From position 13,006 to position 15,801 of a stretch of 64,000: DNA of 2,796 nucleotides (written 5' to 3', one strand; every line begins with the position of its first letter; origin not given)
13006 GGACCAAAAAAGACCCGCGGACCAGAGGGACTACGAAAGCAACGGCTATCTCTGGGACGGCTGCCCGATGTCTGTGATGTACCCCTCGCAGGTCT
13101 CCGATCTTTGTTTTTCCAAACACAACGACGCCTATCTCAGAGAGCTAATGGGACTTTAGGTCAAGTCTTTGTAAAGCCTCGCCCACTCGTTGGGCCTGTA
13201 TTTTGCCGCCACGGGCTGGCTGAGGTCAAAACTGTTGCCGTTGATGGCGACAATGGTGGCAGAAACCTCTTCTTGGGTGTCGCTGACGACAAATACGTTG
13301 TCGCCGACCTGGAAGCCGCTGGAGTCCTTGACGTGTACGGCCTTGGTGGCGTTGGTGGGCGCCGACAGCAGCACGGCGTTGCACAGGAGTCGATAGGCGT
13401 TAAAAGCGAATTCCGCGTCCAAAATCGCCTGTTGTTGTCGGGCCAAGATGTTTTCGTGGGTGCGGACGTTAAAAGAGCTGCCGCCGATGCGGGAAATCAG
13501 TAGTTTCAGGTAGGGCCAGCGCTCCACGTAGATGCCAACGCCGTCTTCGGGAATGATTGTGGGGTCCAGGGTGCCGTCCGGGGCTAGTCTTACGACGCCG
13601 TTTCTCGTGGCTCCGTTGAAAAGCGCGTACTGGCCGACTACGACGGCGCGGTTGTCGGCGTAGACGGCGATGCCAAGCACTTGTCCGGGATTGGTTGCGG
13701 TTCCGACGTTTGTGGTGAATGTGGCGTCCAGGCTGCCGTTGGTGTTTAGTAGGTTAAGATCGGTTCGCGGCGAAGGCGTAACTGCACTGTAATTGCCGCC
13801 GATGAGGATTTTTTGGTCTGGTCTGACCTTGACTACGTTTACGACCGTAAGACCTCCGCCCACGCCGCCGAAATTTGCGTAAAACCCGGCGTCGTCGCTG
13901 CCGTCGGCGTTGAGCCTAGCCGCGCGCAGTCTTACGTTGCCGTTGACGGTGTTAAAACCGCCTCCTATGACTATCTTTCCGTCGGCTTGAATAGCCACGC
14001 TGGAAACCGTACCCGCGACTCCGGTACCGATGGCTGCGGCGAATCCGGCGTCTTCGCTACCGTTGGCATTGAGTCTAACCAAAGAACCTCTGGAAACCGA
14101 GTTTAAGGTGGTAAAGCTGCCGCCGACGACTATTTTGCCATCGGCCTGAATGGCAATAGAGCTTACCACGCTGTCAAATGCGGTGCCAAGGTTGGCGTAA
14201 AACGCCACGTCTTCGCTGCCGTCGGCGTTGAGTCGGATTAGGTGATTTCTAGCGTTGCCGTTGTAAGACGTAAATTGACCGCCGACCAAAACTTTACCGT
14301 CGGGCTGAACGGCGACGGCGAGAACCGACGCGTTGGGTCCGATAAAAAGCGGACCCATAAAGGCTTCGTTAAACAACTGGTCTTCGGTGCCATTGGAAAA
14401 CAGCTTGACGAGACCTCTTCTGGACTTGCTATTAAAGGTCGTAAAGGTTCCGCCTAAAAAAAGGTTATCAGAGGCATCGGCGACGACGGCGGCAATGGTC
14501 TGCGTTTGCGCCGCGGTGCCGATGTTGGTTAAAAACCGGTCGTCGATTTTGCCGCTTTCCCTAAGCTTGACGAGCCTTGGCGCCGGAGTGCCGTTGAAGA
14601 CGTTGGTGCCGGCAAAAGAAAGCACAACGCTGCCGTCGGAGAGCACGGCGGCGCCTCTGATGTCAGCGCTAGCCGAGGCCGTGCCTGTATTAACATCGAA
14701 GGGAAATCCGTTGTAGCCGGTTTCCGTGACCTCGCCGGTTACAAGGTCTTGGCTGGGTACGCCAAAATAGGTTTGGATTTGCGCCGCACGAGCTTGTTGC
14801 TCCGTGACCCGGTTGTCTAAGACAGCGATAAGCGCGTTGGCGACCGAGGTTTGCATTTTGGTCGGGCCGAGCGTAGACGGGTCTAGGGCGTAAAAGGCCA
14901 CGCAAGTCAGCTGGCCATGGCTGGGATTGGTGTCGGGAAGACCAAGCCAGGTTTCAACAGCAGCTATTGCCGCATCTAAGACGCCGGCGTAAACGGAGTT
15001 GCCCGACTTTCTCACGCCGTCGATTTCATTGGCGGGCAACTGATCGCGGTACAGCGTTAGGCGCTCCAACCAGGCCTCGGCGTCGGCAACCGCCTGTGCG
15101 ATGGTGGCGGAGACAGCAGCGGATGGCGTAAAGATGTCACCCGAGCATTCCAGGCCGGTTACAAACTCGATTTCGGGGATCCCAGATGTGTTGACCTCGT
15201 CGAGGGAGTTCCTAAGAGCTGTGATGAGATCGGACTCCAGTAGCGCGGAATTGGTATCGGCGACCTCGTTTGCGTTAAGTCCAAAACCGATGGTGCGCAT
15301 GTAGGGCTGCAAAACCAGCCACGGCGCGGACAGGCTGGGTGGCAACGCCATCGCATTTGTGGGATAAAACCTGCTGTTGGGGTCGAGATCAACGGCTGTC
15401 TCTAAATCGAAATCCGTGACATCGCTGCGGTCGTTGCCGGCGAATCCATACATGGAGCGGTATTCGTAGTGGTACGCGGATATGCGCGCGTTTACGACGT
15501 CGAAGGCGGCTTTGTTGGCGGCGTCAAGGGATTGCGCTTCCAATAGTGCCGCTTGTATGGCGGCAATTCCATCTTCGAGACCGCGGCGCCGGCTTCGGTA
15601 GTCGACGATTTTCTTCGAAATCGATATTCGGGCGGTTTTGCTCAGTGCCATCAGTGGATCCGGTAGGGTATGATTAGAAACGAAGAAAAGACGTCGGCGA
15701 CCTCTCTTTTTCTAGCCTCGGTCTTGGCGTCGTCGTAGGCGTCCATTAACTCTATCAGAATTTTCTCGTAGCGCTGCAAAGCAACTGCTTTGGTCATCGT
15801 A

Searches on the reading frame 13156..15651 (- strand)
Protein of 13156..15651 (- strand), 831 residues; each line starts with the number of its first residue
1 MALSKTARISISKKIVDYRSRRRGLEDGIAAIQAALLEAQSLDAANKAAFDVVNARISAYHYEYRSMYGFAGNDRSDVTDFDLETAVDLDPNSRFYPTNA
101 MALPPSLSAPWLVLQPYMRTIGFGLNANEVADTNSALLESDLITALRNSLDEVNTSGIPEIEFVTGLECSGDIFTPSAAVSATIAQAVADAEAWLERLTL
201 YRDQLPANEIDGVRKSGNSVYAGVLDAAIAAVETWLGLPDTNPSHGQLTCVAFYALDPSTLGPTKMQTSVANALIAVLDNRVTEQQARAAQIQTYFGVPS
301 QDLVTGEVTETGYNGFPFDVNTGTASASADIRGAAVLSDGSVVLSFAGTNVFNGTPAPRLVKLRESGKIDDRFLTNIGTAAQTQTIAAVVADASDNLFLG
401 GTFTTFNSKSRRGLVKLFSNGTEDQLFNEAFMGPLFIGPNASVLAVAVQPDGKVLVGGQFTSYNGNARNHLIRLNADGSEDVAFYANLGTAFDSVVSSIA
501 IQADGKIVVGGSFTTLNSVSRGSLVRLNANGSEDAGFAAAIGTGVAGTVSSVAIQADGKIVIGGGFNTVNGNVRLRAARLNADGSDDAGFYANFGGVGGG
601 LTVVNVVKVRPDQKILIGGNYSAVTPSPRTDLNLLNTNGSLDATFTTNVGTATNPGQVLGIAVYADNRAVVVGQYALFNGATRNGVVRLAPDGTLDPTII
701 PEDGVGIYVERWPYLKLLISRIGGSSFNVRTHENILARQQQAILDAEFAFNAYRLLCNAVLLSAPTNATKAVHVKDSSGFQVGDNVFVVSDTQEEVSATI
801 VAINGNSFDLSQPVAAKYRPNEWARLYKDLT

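Call 10: search_protein_families(library=phrogs, proteins=[window:13156-15651:-], max_evalue=0.001)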
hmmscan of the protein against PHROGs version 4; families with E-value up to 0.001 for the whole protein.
window:13156-15651:- (831 aa): 1 family
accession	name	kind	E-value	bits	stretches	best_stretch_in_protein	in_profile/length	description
phrog_5490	-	unknown function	3.6e-16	60.1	1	434-688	19-270/382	-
